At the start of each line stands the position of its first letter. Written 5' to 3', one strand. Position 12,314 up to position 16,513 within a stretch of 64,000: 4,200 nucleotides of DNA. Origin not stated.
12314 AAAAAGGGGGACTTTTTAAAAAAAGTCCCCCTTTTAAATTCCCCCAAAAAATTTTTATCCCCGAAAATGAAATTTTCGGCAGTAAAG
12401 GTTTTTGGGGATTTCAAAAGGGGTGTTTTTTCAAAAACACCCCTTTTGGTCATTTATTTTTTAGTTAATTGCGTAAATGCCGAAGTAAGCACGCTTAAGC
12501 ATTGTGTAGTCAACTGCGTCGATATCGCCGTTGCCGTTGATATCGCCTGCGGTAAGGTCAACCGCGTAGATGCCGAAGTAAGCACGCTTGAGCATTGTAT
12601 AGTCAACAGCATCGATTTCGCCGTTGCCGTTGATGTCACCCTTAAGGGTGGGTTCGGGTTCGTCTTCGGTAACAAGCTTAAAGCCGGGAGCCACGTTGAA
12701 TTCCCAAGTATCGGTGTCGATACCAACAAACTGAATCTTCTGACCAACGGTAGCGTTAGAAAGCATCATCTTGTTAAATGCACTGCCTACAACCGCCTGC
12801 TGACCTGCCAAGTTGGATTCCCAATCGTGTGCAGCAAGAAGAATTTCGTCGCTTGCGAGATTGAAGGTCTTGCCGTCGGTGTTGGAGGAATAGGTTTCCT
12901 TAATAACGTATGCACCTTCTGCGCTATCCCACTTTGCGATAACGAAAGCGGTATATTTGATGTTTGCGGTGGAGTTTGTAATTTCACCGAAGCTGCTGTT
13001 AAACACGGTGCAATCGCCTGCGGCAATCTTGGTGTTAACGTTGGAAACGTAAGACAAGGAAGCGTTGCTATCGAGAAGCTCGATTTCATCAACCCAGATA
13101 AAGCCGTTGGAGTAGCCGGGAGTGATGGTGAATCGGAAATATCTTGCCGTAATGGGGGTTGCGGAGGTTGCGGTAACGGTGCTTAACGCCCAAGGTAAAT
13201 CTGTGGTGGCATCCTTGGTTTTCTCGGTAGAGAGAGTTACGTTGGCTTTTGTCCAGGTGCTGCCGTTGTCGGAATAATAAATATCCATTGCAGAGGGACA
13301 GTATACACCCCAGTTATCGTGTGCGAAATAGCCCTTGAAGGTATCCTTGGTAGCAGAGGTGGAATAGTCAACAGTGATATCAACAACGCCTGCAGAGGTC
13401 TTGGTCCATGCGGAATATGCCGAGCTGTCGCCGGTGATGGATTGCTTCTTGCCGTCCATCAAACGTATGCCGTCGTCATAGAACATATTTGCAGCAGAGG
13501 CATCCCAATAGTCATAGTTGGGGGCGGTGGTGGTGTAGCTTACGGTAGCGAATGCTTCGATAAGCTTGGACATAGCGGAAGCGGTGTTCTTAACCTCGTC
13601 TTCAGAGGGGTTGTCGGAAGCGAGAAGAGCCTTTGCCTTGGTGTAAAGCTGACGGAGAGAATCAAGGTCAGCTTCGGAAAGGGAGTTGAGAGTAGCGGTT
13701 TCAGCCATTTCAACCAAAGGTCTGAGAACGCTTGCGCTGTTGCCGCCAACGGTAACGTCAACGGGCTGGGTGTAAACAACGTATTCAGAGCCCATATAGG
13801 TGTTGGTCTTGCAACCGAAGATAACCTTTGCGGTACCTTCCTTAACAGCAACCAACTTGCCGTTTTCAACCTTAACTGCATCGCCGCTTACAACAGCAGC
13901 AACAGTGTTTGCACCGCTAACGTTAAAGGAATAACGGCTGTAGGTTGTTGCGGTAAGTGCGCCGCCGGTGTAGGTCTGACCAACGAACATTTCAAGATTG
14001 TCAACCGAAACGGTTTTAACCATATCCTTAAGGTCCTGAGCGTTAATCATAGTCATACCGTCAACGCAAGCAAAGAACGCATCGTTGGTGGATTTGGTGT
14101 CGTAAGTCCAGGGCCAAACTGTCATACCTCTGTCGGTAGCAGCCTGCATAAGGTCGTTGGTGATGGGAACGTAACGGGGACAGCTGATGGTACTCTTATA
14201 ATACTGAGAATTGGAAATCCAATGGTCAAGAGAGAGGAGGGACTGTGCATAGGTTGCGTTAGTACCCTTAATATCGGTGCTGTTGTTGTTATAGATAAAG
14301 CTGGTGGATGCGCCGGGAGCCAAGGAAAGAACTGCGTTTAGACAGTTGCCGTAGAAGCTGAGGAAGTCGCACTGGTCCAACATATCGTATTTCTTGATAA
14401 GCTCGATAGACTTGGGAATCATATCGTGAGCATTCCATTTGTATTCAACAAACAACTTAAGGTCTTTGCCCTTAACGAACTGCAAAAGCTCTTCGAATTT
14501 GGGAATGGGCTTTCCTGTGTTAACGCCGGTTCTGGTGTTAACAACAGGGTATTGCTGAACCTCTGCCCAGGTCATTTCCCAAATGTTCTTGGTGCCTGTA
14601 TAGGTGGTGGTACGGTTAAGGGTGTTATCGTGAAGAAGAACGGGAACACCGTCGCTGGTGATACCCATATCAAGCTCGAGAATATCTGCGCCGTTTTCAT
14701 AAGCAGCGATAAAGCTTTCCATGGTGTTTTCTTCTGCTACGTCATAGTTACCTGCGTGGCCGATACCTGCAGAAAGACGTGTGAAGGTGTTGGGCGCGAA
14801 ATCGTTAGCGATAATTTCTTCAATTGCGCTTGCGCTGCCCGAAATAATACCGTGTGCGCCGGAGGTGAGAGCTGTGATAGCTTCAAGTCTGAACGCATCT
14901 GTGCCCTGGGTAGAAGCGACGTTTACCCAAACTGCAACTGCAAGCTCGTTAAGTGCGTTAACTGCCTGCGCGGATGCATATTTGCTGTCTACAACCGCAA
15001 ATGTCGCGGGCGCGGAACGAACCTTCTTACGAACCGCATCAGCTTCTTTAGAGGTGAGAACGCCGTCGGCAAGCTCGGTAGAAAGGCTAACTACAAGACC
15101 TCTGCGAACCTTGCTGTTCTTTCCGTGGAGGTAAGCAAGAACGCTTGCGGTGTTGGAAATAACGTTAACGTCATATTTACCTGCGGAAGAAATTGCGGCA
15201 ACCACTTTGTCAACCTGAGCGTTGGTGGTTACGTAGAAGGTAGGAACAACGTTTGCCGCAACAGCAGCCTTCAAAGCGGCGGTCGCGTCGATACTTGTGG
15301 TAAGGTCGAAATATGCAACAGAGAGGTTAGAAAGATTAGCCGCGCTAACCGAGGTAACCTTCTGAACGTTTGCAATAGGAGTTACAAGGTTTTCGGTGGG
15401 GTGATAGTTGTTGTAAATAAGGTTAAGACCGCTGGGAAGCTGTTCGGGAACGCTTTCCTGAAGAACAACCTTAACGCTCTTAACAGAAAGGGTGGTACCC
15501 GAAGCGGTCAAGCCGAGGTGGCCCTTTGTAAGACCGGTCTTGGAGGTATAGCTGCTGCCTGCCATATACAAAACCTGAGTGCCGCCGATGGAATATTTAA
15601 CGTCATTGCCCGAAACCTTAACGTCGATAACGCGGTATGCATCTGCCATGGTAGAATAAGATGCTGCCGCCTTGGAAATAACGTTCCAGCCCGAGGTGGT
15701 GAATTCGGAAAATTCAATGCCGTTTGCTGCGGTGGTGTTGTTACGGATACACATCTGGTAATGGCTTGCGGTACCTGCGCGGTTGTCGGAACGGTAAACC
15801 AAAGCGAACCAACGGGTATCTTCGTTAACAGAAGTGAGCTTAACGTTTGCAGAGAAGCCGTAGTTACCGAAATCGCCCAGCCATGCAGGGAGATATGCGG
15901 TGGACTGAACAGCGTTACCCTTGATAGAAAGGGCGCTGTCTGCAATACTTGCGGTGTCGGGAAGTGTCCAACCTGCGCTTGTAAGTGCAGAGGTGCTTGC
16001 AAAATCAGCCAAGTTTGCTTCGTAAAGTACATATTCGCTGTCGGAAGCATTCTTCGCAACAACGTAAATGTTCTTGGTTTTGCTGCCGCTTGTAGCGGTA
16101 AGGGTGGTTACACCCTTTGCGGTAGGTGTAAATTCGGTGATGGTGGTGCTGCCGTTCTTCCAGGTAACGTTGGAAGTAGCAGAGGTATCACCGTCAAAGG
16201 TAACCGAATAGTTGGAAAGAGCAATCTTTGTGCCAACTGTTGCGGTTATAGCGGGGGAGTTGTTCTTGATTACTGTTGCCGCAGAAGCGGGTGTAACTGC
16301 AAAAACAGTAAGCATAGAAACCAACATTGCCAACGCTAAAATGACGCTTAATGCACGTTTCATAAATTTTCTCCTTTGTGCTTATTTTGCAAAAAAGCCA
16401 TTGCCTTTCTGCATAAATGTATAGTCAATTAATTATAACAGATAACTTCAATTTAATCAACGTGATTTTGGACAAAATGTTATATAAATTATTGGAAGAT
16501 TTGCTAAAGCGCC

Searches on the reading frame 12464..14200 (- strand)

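Call 75: search_protein_families(library=pfam, proteins=[window:12464-14200:-], max_evalue=0.1)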
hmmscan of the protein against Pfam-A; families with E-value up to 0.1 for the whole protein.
window:12464-14200:- (579 aa): 3 families
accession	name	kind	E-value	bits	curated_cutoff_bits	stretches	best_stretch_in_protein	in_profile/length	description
PF00404.24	Dockerin_1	-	1.7e-10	41.4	22.9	1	520-570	1-54/57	Dockerin type I domain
PF00754.31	F5_F8_type_C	-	1.1e-08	35.7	28.2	1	253-364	16-118/127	F5/8 type C domain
PF22633.2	F5_F8_type_C_2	-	0.005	17.9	27.8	1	250-356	5-90/91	NedA-like, galactose-binding domain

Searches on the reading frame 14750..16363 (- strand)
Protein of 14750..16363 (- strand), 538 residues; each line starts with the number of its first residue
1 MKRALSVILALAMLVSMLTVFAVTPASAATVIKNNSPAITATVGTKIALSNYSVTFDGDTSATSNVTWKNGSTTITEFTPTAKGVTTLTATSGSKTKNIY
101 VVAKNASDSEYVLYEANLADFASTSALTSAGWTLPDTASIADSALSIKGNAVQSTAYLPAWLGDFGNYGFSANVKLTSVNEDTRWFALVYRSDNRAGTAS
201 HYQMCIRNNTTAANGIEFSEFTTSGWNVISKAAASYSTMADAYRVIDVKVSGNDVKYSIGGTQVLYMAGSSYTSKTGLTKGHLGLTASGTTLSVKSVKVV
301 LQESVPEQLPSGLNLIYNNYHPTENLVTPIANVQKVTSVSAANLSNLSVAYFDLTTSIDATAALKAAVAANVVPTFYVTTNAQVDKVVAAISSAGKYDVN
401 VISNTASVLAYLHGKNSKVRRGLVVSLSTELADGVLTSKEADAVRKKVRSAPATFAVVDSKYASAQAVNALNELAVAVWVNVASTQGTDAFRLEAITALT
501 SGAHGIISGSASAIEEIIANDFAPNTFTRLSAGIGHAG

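Call 75: search_protein_families(library=pfam, proteins=[window:14750-16363:-], max_evalue=0.1)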
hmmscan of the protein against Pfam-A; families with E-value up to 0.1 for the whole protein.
window:14750-16363:- (538 aa): 1 family
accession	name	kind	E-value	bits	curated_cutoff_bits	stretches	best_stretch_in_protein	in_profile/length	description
PF06439.18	3keto-disac_hyd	-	0.0029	18.1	26.8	1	131-299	13-186/187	3-keto-disaccharide hydrolase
